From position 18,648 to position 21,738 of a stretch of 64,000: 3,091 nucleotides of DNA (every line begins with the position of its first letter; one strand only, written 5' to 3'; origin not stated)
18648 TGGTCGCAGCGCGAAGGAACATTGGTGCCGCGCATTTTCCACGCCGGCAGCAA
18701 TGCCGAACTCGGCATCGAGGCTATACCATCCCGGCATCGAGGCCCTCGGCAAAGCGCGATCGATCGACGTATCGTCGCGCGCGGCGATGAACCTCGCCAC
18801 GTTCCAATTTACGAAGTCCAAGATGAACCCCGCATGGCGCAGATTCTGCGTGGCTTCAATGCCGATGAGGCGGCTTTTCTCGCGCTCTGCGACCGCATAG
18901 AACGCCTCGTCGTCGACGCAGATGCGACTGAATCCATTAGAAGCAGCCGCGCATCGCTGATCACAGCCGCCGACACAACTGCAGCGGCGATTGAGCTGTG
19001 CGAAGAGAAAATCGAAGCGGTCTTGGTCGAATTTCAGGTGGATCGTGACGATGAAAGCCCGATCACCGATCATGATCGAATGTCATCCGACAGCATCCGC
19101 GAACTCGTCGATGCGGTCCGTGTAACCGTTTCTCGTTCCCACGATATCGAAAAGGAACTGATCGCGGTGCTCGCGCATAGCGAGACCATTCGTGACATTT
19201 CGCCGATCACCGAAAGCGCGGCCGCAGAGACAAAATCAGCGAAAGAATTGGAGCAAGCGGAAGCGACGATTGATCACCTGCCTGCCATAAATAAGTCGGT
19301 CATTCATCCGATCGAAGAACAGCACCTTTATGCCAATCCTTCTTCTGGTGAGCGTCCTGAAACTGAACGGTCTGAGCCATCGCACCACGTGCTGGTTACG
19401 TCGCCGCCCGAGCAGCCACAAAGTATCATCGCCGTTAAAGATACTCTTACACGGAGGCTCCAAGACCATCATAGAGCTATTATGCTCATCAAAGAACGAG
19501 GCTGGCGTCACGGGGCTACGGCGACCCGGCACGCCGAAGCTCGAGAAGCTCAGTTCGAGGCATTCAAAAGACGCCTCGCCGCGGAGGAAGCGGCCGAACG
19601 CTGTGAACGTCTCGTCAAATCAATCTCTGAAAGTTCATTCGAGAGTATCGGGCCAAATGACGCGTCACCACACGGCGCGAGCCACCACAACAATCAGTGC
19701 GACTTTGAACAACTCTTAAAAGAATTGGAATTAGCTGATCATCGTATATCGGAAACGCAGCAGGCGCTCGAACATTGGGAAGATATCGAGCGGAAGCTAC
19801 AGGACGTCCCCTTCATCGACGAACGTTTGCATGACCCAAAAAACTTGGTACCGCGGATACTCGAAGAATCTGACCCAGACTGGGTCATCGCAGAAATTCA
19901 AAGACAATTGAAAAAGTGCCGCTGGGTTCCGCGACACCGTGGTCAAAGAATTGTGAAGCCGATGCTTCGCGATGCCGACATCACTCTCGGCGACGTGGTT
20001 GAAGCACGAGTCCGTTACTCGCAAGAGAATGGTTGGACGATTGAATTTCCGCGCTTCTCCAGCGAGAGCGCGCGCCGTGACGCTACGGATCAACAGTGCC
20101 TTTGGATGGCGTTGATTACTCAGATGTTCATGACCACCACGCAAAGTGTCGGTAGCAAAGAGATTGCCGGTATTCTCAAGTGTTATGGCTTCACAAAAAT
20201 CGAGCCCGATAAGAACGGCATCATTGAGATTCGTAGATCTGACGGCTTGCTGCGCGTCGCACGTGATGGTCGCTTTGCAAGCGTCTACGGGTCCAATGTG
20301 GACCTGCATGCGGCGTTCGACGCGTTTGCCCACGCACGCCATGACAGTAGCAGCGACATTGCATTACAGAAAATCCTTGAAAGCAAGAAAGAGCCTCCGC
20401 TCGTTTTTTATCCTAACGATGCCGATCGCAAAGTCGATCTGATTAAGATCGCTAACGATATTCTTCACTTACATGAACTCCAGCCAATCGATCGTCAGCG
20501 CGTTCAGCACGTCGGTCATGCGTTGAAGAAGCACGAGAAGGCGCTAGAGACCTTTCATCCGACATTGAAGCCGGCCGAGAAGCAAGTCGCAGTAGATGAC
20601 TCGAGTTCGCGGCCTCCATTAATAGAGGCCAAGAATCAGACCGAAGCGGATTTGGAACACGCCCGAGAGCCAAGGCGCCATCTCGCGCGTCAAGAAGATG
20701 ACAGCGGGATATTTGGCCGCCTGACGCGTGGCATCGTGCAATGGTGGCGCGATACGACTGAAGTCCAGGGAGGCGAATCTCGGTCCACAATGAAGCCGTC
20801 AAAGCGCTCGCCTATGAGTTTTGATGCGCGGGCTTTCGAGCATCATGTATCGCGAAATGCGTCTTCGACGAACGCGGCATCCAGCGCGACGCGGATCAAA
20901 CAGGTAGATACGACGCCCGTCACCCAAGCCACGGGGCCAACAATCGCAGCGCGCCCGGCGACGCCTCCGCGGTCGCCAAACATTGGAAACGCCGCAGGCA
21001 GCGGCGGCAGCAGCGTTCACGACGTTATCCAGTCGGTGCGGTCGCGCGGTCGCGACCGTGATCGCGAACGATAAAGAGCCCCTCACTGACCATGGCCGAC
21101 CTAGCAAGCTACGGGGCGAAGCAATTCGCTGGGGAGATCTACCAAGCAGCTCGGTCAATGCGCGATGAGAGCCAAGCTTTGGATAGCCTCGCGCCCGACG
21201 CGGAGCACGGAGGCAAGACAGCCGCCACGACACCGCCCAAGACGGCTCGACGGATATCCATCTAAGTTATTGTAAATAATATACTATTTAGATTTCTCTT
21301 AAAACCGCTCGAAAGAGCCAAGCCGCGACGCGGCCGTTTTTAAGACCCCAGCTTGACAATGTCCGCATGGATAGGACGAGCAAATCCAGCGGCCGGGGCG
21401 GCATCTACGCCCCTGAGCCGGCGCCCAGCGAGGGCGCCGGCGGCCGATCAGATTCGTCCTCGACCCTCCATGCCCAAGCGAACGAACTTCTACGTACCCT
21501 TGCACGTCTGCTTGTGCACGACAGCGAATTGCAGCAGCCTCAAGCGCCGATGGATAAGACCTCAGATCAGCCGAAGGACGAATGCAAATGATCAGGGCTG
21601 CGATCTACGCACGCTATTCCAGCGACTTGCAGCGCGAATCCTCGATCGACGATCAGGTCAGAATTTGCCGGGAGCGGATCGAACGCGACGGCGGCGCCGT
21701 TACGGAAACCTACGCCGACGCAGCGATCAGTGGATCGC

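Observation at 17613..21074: Relaxase with an uncertain start and an ~800-aa C-terminal region of unknown function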

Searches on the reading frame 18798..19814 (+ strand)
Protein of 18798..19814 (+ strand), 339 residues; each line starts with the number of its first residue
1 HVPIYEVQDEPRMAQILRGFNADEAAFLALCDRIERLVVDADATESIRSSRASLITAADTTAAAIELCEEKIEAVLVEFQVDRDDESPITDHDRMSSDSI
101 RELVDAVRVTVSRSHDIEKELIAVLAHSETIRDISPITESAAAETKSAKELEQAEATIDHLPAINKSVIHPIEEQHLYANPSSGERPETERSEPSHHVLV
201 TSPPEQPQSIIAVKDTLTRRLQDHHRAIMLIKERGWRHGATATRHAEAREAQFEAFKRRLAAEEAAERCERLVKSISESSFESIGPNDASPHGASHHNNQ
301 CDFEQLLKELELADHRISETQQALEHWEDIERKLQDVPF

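Call 96: search_protein_families(library=pfam, proteins=[window:18798-19814:+], max_evalue=1)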
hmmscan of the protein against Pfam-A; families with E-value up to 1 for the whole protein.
window:18798-19814:+ (339 aa): 3 families
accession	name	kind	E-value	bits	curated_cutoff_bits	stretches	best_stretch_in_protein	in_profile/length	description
PF09828.14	ChrB_C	-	0.022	15.6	25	1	288-324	46-82/132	ChrB, C-terminal domain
PF18288.6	FAA_hydro_N_2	-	0.076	13.9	25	1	315-336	30-51/78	Fumarylacetoacetase N-terminal domain 2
PF19148.5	DUF5830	-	0.48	10.8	26.8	0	247-295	57-105/114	Family of unknown function (DUF5830)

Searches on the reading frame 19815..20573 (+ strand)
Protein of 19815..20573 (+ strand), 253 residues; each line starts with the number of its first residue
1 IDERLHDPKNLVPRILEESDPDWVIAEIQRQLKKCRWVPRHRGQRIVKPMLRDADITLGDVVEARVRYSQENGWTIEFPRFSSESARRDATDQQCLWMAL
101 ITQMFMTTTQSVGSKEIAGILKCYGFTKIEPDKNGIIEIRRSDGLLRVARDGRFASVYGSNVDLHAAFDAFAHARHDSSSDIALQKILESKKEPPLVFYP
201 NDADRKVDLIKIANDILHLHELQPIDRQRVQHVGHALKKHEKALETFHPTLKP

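Call 25: search_protein_representatives(alignment_id=A2)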
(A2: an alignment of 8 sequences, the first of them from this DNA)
Query: 8 sequences, 253 profile positions. Proteins with E-value up to 0.001 (for the whole library): 14; up to 1e-10: 9; up to 1e-30: 5. The best 14 are listed.
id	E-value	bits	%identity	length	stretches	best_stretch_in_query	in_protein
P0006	3.3e-116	403.4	-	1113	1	1-253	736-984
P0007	1.9e-74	266.6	-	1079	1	1-231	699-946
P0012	1.1e-61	224.8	-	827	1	3-243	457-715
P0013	2.2e-38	148.4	-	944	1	13-250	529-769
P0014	8.0e-36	140.0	-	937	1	12-250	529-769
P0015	2.3e-29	118.9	-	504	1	14-251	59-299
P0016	6.6e-29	117.4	-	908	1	14-225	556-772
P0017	1.6e-17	80.1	-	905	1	17-194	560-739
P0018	7.5e-17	77.9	-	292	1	100-235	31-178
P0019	2.4e-09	53.3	-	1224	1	10-177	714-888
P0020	8.8e-07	44.9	-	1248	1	14-177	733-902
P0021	4.4e-04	36.1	-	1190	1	29-179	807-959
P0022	6.4e-04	35.5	-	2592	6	124-207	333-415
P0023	9.5e-04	35.0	-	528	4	31-67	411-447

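Call 26: search_protein_families(library=pfam, proteins=[P0012, P0013, P0014, P0015, P0016, P0017, P0018, P0019, P0020, P0021], max_evalue=0.01)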
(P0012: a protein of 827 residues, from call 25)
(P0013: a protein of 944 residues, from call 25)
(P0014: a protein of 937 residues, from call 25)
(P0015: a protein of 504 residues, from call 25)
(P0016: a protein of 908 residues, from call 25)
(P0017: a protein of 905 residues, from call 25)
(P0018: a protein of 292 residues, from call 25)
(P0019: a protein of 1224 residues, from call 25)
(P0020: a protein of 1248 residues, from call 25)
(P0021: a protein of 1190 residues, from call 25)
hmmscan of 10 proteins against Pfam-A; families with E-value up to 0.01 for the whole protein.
P0012 (827 aa): 1 family
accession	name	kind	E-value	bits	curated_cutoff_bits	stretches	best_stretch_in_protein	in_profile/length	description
PF03389.21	MobA_MobL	-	2.2e-09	37.9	26.7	1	55-231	39-223/224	MobA/MobL family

P0013 (944 aa): 1 family
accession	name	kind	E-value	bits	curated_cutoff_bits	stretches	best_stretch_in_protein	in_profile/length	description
PF03389.21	MobA_MobL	-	1.7e-05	25.2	26.7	1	212-378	50-223/224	MobA/MobL family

P0014 (937 aa): 1 family
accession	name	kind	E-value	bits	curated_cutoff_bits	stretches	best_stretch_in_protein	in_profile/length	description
PF03389.21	MobA_MobL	-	4.1e-09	37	26.7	1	210-385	38-221/224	MobA/MobL family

P0015 (504 aa): 0 families

P0016 (908 aa): 1 family
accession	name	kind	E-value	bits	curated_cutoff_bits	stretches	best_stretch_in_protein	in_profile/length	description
PF03389.21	MobA_MobL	-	9.7e-09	35.8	26.7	1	201-383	38-223/224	MobA/MobL family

P0017 (905 aa): 1 family
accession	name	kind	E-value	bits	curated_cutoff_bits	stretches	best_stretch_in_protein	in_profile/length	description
PF03389.21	MobA_MobL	-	9.2e-10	39.1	26.7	1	205-381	45-224/224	MobA/MobL family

P0018 (292 aa): 0 families

P0019 (1224 aa): 1 family
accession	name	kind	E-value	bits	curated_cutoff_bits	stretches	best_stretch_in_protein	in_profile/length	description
PF03389.21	MobA_MobL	-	2.5e-10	41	26.7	1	208-391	42-223/224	MobA/MobL family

P0020 (1248 aa): 1 family
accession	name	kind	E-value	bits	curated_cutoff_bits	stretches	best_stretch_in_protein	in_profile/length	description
PF03389.21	MobA_MobL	-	1.2e-11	45.3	26.7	1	215-398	42-223/224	MobA/MobL family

P0021 (1190 aa): 1 family
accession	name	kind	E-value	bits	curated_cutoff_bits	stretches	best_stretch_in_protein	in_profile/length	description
PF03389.21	MobA_MobL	-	8.3e-10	39.3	26.7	1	216-391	50-224/224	MobA/MobL family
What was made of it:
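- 19815..20573 (+): Family-specific folded α/β C-terminal domain, aa 735-987. Invariant residues are W771, W831, D885, G893 and R909, with no catalytic-looking constellation. Only 14 hits in 1.84 billion representatives, and every full-length one carries a MobA_MobL core (calls 25, 26).
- It occurs only fused to this relaxase type (calls 25, 26).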

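Call 42: predict_structure(alignment_id=A5)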
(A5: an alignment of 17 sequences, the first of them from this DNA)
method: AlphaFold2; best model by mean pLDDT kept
length: 253 residues; sequences in the alignment: 17
mean_pLDDT: 89.8   pTM: 0.85
mean pLDDT of the five models: 89.8, 88.1, 86.8, 86.3, 81.7
residues with pLDDT >= 90: 164; 70-90: 86; 50-70: 3; < 50: 0
segments of 3 or more residues with pLDDT < 50: none
pLDDT, mean of each block of 10 residues (from residue 1): 82 92 93 92 90 93 94 93 89 94 92 92 91 94 95 95 96 82 91 90 84 86 84 81 88 63
secondary structure, 60 per line:
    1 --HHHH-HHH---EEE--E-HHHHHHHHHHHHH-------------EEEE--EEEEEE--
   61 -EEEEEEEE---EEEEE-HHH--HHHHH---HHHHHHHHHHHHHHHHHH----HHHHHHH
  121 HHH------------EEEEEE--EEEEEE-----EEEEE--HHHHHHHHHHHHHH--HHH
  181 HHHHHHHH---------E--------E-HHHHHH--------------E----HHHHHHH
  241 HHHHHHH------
elements in order: H3-6 E14-16 H21-33 E47-50 E53-58 E62-69 E73-77 H84-88 H92-109 H114-123 E136-141 E144-149 E155-159 H162-175 H178-188 H209-214 H234-247
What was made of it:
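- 19815..20573 (+): AF2 pLDDT 89.8, pTM 0.85 (call 42).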

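Call 46: fold_search(model_id=the predicted structure, library=pdb)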
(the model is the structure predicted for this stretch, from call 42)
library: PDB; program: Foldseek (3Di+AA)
matches with E <= 10: 532; with E <= 0.001: 0
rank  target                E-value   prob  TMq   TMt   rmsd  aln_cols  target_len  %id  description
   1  6y2p_A                2.9e-02  0.25  0.20  0.16  15.6       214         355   13  Escherichia coli RnlA-RnlB Toxin-Antitoxin System. (released 2021-04-14)
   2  6y2s_B                1.3e-01  0.28  0.23  0.19  15.8       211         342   10  Escherichia coli R318A RnlA endoribonuclease (single alanine mutant of RnlA) (released 2021-03-31)
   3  6y2s_A                1.6e-01  0.15  0.20  0.17  16.2       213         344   11  Escherichia coli R318A RnlA endoribonuclease (single alanine mutant of RnlA) (released 2021-03-31)
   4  9van_A                2.1e-01  0.11  0.17  0.05  19.7       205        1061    9  Cryo-EM structure of human full length KICSTOR complex (state 2) (released 2025-11-12)
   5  5iy6_P                2.5e-01  0.13  0.18  0.23  16.0       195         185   10  Human holo-PIC in the closed state (released 2016-05-18)
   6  6y2r_A                3.0e-01  0.16  0.24  0.19  15.9       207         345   12  Escherichia coli R255A RnlA endoribonuclease (single alanine mutant of RnlA) (released 2021-05-12)
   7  1mp9_A                3.0e-01  0.12  0.17  0.22  15.1       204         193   10  TBP from a mesothermophilic archaeon, Sulfolobus acidocaldarius (released 2003-11-04)
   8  6y2q_A                3.1e-01  0.20  0.24  0.19  16.1       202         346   11  Escherichia coli RnlA endoribonuclease (released 2021-05-12)
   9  7z0o_H                3.1e-01  0.14  0.18  0.25  15.8       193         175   11  Structure of transcription factor UAF in complex with TBP and 35S rRNA promoter DNA (released 2022-04-27)
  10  4zgf                  3.3e-01  0.10  0.09  0.16  12.3       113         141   11  Crystal structure of a duf4847 family protein (BVU_2626) from Bacteroides vulgatus ATCC 8482 at 1.00 A resolution (released 2015-05-06)
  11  6y2r_B                3.7e-01  0.18  0.25  0.20  16.8       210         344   12  Escherichia coli R255A RnlA endoribonuclease (single alanine mutant of RnlA) (released 2021-05-12)
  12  1mp9_B                4.2e-01  0.10  0.17  0.22  15.1       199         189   10  TBP from a mesothermophilic archaeon, Sulfolobus acidocaldarius (released 2003-11-04)
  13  7egb_P                4.7e-01  0.13  0.19  0.25  15.1       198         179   10  TFIID-based holo PIC on SCP promoter (released 2021-05-05)
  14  4i8o_A                4.7e-01  0.08  0.18  0.14  16.5       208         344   12  Crystal structure of the toxin RnlA from Escherichia coli (released 2013-10-23)
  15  6zu5_LH0              5.2e-01  0.04  0.11  0.14  18.5       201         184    8  Structure of the Paranosema locustae ribosome in complex with Lso2 (released 2020-11-04)
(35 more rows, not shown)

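Call 52: search_solved_structures(query=A5, max_evalue=10)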
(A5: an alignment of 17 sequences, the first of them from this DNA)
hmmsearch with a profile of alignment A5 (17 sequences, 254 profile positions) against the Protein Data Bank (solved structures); distinct sequences matched with E-value up to 10: 0.
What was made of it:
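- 19815..20573 (+): No PDB sequence hit at E<=10 (call 52).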

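Call 63: search_protein_families(library=pfam, alignment_id=A5, max_evalue=10)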
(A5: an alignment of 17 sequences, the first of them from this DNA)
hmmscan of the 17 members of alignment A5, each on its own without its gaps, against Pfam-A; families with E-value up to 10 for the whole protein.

A. member 1, seq(253 aa): 0 families

B. families by the number of members that match (of 17 scanned): 5 families
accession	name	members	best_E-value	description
PF22332.1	TAZ1_RBM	1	0.027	RAP1 binding motif of TAZ1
PF20222.3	DUF6581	1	0.041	Family of unknown function (DUF6581)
PF11563.14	Protoglobin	1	0.2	Protoglobin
PF07700.20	HNOB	1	0.23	Haem-NO-binding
PF25322.2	RBD_SIN1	1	0.31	SIN1 Ras-binding domain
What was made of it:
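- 19815..20573 (+): No Pfam hit on 17 members at E<=10 (call 63).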

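Call 65: fold_search(model_id=the predicted structure, library=viral)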
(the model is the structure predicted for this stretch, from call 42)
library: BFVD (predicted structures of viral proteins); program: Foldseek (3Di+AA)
matches with E <= 10: 652; with E <= 0.001: 0
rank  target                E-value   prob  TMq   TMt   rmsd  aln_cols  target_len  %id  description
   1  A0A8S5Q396            3.1e-03  0.69  0.19  0.14  12.4       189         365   10  RNaseLS-like protein [Siphoviridae sp. ctLNL10]
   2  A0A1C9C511            8.6e-03  0.60  0.19  0.21  16.4       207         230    9  Putative TATA-box-binding protein [Heterosigma akashiwo virus 01]
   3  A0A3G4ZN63            2.5e-02  0.30  0.21  0.20  25.3       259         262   12  Uncharacterized protein [Terrestrivirus sp.]
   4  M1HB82                1.0e-01  0.09  0.16  0.14  21.7       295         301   12  (no name in the UniProt tables at hand)
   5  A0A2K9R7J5            1.6e-01  0.20  0.20  0.18  15.3       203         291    9  (no name in the UniProt tables at hand)
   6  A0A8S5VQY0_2          1.7e-01  0.06  0.11  0.05  13.3       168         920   11  (no name in the UniProt tables at hand)
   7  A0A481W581            2.0e-01  0.08  0.14  0.10  17.0       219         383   14  Uncharacterized protein [Pseudomonas phage Psa21]
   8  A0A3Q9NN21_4          2.1e-01  0.06  0.15  0.04  23.3       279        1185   10  (no name in the UniProt tables at hand)
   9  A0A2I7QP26            2.5e-01  0.09  0.19  0.09  25.4       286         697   10  (no name in the UniProt tables at hand)
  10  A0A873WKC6            2.6e-01  0.04  0.12  0.09  23.0       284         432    8  (no name in the UniProt tables at hand)
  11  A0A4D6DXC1            2.9e-01  0.04  0.11  0.12  17.1       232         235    8  Uncharacterized protein [Edwardsiella phage pEt-SU]
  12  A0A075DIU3            3.1e-01  0.12  0.16  0.05  12.7       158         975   12  Polyprotein (Fragment) [Rhizoctonia solani endornavirus - RS058-1]
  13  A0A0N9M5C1            3.4e-01  0.08  0.12  0.13  15.9       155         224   13  (no name in the UniProt tables at hand)
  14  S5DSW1                4.6e-01  0.06  0.13  0.06  14.9       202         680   10  AsIV-cont00012-ORF1 [Apophua simplicipes ichnovirus]
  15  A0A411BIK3            4.8e-01  0.47  0.16  0.39   4.8        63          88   13  (no name in the UniProt tables at hand)
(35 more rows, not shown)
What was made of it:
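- On TBP-like fold superfamily: Hits to RnlA, TBP and the RNase HIII N-domain recur but are weak (E 0.003-0.6, TM about 0.2; calls 46, 65).
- The weak TBP-like/RnlA-like fold hits (calls 46, 65) would fit a nucleic-acid-binding role equally well. All are TBP-like folds, and several bind nucleic acids (calls 46, 65).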

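Call 75: find_homologous_proteins(query=A5, max_evalue=0.001)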
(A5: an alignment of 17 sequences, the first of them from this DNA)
Query A5 (17 sequences): 7538 candidates shared short words with the query, none scored E <= 0.001.
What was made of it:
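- Tried and rejected: It returned nothing (call 75), although family members are in that collection.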

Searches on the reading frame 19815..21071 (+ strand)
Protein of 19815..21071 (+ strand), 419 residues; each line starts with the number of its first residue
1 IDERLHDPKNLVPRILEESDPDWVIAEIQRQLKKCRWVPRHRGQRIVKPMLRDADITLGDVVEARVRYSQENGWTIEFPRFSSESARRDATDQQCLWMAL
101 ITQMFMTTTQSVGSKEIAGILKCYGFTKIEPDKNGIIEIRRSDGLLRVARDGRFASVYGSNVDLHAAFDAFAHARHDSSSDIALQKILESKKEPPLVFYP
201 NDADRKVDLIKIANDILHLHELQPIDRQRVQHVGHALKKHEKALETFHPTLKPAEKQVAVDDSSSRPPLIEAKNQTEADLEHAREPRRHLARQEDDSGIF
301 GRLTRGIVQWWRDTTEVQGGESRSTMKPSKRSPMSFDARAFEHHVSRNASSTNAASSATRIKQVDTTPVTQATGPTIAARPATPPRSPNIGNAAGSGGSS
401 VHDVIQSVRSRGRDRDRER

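Call 90: search_dna_similar(query=window:19815-21071:+, collection=plasmids, mode=protein, max_evalue=0.001, max_rows=15)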
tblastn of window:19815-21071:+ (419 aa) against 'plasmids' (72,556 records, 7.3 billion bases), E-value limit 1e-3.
No match.

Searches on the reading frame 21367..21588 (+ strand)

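Call 96: search_protein_families(library=pfam, proteins=[window:21367-21588:+], max_evalue=1)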
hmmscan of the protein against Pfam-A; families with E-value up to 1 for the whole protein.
window:21367-21588:+ (74 aa): 1 family
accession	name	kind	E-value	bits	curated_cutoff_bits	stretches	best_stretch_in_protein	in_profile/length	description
PF25201.1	nSTAND6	-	0.14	12.6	27.7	1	31-69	53-89/148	Novel STAND NTPase 6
